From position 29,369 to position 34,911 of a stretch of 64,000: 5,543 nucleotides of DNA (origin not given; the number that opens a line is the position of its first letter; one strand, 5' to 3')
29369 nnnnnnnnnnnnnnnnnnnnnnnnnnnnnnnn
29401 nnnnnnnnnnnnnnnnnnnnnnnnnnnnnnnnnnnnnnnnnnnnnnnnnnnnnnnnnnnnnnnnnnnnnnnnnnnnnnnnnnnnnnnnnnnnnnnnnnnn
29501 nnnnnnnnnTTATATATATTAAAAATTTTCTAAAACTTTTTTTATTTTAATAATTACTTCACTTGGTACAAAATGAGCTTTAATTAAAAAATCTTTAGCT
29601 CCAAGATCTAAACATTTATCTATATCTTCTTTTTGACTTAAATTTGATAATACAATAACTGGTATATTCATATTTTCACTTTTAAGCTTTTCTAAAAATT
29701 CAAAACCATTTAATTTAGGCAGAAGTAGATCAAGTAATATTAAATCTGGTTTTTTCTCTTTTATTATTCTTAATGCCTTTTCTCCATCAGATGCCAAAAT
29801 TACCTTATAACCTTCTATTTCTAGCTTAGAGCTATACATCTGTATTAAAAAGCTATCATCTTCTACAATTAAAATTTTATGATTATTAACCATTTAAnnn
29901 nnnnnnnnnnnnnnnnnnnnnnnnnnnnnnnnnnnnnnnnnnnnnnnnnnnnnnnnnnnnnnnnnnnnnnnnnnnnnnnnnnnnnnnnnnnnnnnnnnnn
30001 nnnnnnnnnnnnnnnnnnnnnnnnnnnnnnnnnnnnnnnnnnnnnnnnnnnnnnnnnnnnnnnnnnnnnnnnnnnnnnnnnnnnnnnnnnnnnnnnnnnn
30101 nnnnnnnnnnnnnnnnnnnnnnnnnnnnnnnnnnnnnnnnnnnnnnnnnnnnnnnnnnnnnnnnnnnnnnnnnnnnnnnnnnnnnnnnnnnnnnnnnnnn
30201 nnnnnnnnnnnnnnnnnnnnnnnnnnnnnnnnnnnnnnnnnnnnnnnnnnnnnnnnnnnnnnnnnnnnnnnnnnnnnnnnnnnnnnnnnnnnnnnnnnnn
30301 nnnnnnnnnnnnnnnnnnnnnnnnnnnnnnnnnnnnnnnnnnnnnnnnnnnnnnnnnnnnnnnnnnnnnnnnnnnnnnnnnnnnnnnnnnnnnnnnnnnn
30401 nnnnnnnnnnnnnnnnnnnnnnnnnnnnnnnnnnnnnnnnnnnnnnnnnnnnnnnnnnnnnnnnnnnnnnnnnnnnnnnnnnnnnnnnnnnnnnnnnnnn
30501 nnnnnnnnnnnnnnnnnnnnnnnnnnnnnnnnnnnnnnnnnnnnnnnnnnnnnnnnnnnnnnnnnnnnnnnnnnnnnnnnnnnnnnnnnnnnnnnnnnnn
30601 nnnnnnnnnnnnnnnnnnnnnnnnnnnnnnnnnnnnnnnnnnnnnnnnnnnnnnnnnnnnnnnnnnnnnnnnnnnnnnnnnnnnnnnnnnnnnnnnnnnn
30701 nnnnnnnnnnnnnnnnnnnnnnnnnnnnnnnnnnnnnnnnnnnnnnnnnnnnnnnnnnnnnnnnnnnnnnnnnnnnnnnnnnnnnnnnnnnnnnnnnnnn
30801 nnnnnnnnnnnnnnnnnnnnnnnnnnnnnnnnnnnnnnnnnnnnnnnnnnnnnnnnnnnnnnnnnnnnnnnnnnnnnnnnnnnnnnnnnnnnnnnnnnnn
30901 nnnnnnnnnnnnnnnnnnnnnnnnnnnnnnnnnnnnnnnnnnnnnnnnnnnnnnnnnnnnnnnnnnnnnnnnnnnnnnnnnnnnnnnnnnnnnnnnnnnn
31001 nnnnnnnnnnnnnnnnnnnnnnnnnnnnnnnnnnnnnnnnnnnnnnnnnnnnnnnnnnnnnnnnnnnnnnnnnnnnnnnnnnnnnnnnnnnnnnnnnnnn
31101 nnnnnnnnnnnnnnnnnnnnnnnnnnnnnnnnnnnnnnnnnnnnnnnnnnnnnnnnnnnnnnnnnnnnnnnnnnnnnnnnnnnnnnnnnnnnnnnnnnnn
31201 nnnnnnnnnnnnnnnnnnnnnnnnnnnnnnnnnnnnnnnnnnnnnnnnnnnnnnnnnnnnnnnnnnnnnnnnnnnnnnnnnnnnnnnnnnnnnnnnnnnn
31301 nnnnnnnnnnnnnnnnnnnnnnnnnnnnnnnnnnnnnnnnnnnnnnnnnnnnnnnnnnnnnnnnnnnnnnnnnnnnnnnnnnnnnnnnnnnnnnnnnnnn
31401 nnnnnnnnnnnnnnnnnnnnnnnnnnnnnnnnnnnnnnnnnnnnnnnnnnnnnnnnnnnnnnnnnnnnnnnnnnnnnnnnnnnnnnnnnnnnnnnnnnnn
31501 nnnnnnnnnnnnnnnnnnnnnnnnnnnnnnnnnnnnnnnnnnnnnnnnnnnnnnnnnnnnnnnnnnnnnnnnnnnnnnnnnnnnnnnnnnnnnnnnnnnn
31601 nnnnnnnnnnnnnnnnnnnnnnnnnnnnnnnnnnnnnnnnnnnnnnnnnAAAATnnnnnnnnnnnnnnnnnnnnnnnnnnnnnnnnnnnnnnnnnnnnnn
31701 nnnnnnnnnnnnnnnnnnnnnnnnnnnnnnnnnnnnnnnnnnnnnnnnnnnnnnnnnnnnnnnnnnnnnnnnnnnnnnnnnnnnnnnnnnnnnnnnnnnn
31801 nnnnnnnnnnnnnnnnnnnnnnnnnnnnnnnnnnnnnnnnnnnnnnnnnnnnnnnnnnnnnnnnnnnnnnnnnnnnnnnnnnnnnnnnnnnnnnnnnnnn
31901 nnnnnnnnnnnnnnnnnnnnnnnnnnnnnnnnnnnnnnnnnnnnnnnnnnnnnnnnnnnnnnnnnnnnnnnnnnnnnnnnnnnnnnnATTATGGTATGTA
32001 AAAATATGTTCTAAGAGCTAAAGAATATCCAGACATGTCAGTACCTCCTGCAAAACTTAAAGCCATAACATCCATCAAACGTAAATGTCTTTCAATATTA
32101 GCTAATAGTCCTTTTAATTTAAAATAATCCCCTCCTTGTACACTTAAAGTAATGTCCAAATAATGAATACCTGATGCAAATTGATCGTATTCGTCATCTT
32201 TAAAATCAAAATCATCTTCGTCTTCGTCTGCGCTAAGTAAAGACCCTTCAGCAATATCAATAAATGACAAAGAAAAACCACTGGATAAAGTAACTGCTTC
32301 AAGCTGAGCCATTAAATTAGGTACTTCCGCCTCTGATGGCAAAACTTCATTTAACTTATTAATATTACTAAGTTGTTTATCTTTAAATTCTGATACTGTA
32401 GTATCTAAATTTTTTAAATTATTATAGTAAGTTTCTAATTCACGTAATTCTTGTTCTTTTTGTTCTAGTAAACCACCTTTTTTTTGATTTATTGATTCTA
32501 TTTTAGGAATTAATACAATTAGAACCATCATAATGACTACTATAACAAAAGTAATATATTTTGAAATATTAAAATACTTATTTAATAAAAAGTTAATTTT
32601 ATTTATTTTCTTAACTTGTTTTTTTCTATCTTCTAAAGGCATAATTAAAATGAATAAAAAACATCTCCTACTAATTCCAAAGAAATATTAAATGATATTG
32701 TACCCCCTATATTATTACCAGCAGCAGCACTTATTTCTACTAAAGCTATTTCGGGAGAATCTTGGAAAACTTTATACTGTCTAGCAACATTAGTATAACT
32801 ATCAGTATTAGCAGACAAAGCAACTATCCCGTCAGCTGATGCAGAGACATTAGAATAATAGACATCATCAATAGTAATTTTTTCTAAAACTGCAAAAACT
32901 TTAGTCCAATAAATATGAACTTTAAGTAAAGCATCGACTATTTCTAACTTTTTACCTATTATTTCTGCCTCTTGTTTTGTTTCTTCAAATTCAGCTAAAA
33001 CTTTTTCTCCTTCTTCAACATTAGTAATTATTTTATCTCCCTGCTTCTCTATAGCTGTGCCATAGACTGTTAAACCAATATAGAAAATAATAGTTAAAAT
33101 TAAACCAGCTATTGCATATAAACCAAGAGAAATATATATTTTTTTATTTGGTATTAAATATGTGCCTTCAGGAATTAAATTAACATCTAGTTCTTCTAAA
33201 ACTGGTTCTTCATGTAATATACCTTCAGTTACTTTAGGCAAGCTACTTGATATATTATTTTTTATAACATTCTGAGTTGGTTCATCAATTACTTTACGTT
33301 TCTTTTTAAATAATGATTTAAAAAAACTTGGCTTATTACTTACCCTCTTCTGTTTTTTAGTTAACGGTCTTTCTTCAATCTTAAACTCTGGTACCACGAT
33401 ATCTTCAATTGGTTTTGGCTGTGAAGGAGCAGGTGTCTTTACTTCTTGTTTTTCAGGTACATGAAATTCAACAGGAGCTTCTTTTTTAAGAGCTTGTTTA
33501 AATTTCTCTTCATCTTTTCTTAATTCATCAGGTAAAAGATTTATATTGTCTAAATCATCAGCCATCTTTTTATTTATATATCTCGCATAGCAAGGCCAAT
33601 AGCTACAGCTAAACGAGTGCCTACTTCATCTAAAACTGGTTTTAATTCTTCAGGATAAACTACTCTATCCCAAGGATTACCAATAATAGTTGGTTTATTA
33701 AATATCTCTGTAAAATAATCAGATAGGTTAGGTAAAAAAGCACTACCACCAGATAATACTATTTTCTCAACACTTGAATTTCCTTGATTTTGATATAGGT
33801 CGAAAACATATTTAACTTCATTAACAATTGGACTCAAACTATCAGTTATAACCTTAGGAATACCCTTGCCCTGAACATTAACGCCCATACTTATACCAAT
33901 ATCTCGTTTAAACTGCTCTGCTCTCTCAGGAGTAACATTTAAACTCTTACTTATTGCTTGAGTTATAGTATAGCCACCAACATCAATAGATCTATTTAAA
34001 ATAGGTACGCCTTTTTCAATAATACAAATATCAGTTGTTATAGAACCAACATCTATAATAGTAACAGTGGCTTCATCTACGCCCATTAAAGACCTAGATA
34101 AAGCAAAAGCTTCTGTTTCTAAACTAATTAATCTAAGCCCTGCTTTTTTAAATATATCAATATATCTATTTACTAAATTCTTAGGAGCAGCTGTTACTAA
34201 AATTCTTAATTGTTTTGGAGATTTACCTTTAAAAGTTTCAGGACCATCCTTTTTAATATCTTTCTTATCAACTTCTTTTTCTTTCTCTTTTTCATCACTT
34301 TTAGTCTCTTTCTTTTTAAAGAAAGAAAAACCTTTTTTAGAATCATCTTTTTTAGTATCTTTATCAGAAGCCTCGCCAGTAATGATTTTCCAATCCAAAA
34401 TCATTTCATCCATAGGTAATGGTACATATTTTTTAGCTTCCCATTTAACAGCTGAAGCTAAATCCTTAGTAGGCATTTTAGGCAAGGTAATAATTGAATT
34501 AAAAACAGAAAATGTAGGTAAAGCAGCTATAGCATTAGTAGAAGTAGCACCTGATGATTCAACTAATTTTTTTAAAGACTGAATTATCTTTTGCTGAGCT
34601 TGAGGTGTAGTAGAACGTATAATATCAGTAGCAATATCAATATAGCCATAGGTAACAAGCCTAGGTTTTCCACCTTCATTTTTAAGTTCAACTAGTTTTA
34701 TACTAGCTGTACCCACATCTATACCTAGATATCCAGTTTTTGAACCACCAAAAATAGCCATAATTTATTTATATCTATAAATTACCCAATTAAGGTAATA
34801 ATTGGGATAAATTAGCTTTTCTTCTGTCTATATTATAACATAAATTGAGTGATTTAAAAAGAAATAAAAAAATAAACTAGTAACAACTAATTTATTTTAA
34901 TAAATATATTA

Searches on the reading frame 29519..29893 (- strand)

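Call 8: search_protein_families(library=pfam, proteins=[window:29519-29893:-], max_evalue=0.01)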
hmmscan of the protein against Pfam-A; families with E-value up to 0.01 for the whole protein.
window:29519-29893:- (124 aa): 2 families
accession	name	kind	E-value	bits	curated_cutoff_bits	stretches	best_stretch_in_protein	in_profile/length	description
PF00072.30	Response_reg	-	2.8e-27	95.5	30.2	1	7-106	1-100/111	Response regulator receiver domain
PF22000.2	DUF6929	-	0.0015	18.1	27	1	2-51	10-60/286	Family of unknown function (DUF6929)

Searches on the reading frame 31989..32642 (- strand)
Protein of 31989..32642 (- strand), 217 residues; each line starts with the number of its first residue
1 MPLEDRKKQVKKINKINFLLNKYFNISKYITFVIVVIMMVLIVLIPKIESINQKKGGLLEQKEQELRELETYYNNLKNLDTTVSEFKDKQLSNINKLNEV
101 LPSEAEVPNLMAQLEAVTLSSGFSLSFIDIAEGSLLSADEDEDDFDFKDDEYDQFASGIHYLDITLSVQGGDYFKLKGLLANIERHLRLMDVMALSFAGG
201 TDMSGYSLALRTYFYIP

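Call 8: search_protein_families(library=pfam, proteins=[window:31989-32642:-], max_evalue=0.01)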
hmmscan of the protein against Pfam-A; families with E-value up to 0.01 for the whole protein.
window:31989-32642:- (217 aa): 2 families
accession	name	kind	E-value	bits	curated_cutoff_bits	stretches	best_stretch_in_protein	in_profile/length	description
PF04350.18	PilO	-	0.00014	22.4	22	1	60-130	5-75/145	Pilus assembly protein, PilO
PF06350.17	HSL_N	-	0.006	16.1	25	1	29-114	66-149/306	Hormone-sensitive lipase (HSL) N-terminus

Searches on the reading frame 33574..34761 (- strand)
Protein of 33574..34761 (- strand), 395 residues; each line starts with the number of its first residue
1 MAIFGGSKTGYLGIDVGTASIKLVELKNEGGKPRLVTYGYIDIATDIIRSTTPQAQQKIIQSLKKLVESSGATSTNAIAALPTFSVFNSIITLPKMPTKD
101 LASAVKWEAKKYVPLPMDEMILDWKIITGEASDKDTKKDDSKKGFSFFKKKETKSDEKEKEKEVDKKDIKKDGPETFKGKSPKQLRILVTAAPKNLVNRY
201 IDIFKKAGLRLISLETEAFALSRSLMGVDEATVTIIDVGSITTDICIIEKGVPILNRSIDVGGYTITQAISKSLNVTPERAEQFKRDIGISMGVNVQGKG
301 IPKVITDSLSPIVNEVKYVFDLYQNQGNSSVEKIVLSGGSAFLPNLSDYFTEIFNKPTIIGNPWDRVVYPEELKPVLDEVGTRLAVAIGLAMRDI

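Call 8: search_protein_families(library=pfam, proteins=[window:33574-34761:-], max_evalue=0.01)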
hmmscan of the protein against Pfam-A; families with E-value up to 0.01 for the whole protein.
window:33574-34761:- (395 aa): 4 families
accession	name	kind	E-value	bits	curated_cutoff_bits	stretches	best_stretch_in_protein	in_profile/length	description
PF11104.14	PilM_2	-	5.6e-46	157.5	27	2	180-394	121-339/340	Type IV pilus assembly protein PilM;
PF14450.12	FtsA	-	5e-16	59.7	31.8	1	235-364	2-113/127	Cell division protein FtsA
PF06723.19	MreB_Mbl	-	9.6e-10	38.2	27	2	201-289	113-209/327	MreB/Mbl protein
PF21522.3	MreB-like_C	-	0.0061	17.6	27.8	0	235-339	1-112/123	Archaeal actin homologue MreB-like, C-terminal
